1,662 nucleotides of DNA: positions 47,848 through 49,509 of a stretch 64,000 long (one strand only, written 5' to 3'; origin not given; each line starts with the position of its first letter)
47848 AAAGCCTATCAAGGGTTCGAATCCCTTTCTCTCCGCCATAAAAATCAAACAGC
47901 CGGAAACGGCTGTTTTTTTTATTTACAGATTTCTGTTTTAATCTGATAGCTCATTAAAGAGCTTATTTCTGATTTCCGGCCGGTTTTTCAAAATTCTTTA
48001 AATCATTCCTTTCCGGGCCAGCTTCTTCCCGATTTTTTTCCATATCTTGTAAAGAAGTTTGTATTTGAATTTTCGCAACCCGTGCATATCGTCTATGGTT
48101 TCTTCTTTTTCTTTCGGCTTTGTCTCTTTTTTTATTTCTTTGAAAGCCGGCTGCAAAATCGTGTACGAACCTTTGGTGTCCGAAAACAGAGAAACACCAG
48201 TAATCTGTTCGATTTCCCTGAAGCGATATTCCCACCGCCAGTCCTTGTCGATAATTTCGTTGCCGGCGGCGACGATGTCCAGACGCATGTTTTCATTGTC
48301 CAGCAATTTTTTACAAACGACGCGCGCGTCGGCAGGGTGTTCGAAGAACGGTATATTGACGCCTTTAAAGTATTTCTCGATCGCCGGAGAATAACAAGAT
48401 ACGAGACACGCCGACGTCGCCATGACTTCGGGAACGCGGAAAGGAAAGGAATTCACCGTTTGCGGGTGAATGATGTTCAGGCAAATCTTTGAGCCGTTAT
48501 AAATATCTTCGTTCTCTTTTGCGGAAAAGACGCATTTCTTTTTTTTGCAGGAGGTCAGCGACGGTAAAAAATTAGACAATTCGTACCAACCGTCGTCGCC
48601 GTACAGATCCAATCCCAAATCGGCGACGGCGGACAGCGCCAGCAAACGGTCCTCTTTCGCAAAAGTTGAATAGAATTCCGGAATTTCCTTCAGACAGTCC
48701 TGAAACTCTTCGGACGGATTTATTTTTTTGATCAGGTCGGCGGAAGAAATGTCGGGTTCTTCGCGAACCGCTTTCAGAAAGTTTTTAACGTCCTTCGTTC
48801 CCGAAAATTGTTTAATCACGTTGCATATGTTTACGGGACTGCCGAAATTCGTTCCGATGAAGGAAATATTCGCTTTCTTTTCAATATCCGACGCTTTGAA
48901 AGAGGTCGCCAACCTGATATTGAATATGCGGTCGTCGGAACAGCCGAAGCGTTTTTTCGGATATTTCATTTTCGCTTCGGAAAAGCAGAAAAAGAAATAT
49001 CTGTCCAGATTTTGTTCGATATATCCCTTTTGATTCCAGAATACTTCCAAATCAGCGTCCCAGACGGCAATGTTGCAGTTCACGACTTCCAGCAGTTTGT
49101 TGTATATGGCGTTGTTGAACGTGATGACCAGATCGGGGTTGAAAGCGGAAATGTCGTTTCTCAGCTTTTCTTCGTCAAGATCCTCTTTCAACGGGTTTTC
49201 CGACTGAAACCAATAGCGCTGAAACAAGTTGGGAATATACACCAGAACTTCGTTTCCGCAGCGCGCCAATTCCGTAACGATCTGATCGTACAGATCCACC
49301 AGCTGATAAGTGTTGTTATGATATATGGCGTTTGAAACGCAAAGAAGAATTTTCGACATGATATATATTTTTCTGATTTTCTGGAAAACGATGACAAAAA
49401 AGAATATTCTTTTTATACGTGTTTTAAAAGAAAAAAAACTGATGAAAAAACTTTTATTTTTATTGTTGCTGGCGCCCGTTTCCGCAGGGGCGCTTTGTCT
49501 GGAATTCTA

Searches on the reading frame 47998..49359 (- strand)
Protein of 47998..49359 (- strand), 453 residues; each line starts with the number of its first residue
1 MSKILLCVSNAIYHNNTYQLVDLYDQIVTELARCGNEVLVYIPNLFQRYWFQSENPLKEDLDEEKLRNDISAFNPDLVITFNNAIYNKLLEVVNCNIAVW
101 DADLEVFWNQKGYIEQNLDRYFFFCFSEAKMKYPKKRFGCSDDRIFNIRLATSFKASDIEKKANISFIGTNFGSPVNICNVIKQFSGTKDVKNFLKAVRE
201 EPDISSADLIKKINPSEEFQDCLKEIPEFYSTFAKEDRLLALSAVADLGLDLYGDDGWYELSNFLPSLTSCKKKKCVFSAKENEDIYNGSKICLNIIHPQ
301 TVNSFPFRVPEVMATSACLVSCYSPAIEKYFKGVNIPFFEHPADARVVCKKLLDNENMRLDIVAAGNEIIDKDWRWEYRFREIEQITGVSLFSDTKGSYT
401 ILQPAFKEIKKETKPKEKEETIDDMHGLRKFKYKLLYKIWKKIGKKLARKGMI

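Call 18: find_encoding_contigs(protein=window:47998-49359:-, flank=10000, max_places=1)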
Protein window:47998-49359:- (453 aa): 5 contigs read that carry it; 1 place shown.
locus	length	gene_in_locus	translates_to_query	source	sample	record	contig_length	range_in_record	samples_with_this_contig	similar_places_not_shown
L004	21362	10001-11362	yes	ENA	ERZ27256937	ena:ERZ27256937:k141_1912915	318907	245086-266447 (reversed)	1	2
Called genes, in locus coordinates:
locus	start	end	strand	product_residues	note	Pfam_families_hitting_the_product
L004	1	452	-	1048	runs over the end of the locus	PF00873:ACR_tran, PF03176:MMPL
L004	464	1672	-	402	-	PF25917:BSH_RND, PF25876:HH_MFP_RND, PF25944:Beta-barrel_RND, PF25967:RND-MFP_C, PF25975:CzcB_C (faint), PF25989:YknX_C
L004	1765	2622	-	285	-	PF00288:GHMP_kinases_N, PF08544:GHMP_kinases_C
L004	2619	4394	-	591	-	PF23914:TPR_CcmH_CycH (faint), PF25062:ARM_TT21_N (faint), PF25063:ARM_TT21_C (faint), PF00515:TPR_1 (faint), PF07719:TPR_2 (faint), PF09976:TPR_21 (faint), PF13174:TPR_6 (faint), PF14559:TPR_19 (weak), +10 more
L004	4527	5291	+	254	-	PF03167:UDG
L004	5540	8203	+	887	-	PF00690:Cation_ATPase_N, PF00122:E1-E2_ATPase, PF00702:Hydrolase, PF13246:Cation_ATPase, PF00689:Cation_ATPase_C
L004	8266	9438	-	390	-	PF07690:MFS_1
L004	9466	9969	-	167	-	-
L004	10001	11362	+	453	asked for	PF13524:Glyco_trans_1_2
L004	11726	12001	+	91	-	-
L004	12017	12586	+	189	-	-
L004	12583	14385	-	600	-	PF00009:GTP_EFTU, PF00071:Ras (weak), PF03144:GTP_EFTU_D2, PF00679:EFG_C, PF06421:LepA_C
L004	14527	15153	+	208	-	PF01914:MarC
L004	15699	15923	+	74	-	PF12728:HTH_17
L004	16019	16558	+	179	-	PF13207:AAA_17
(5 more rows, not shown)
